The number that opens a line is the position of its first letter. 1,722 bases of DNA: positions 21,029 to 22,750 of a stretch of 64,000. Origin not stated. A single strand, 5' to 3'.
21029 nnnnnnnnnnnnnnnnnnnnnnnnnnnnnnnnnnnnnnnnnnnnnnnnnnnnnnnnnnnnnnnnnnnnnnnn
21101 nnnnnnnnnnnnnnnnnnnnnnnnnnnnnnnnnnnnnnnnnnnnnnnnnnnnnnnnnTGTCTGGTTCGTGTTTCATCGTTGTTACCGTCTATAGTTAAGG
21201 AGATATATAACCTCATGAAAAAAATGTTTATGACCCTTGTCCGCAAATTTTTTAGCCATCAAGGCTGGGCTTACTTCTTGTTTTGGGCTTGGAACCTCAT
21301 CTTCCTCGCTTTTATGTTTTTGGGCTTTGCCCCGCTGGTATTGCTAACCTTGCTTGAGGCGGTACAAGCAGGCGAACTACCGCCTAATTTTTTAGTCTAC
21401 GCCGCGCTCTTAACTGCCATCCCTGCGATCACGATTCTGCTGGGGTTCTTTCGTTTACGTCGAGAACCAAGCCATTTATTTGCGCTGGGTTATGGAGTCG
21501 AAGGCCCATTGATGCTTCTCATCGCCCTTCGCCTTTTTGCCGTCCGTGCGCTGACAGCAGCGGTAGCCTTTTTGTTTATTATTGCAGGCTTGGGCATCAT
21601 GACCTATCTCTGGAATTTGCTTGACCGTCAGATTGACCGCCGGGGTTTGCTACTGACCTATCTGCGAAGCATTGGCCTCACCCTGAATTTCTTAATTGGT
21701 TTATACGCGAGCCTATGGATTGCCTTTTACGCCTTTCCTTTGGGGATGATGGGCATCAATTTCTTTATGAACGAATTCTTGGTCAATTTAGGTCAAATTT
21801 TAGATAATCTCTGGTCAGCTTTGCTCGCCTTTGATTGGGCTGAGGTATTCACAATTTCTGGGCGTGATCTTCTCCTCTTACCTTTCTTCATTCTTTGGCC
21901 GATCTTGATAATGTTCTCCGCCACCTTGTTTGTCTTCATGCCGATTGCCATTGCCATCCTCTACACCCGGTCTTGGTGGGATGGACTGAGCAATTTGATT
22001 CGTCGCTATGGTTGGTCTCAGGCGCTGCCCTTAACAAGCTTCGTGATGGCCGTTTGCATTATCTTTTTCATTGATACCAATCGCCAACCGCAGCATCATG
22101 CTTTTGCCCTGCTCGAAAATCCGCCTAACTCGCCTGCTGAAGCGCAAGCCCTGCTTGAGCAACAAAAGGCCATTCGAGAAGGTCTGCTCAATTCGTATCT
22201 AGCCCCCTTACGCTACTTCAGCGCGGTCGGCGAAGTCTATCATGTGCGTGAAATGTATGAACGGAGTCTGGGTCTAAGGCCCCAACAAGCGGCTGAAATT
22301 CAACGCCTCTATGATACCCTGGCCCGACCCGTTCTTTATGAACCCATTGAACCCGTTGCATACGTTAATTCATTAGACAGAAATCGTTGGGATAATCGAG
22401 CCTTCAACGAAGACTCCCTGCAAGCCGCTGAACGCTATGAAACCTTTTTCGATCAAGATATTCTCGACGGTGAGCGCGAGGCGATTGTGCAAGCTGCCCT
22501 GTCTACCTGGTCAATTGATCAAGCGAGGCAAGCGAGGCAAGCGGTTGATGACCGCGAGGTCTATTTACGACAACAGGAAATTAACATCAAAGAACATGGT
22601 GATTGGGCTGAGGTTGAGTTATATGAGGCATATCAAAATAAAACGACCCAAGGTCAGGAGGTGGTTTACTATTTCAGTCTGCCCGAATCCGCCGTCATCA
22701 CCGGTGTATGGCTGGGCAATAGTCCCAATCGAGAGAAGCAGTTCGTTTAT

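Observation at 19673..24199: Dedicated exosortase (fused to an EpsI-like domain) with a single adjacent PEP-CTERM substrate that has ~8 N-terminal TM helices plus VIT and vWA domains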

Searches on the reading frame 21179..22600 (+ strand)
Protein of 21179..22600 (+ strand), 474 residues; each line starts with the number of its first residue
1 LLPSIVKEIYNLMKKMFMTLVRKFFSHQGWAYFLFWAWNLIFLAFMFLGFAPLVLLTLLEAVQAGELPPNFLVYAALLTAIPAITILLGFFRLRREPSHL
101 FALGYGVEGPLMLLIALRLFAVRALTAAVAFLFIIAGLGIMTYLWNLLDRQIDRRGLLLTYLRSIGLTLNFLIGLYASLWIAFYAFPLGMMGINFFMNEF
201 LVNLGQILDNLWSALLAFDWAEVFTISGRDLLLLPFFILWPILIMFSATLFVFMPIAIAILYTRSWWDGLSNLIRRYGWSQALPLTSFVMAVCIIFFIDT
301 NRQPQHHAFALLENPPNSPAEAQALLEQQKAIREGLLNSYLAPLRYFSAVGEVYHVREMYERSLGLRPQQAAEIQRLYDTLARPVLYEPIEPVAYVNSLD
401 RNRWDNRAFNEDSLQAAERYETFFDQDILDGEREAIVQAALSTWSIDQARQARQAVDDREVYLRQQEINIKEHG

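Call 5: search_protein_families(library=pfam, proteins=[window:21179-22600:+], max_evalue=10)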
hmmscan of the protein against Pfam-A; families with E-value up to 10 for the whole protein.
window:21179-22600:+ (474 aa): 1 family
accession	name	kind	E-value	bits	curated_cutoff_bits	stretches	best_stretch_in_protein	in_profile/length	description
PF24282.1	DUF7470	-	0.17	12.3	27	1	106-142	9-45/58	Family of unknown function (DUF7470)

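Call 6: search_protein_families(library=ncbifam, proteins=[window:21179-22600:+], max_evalue=10)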
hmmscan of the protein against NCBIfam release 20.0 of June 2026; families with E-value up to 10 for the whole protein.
window:21179-22600:+ (474 aa): 2 families
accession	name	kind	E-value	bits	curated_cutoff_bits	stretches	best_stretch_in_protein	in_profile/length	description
TIGR02921.1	PEP_integral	hypoth_equivalog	1.9e-65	221.6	200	1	31-474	9-417/922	TIGR02921 family PEP-CTERM protein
TIGR04286.1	MSEP-CTERM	equivalog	0.6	7.9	150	1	241-319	296-377/920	MSEP-CTERM sorting domain-containing protein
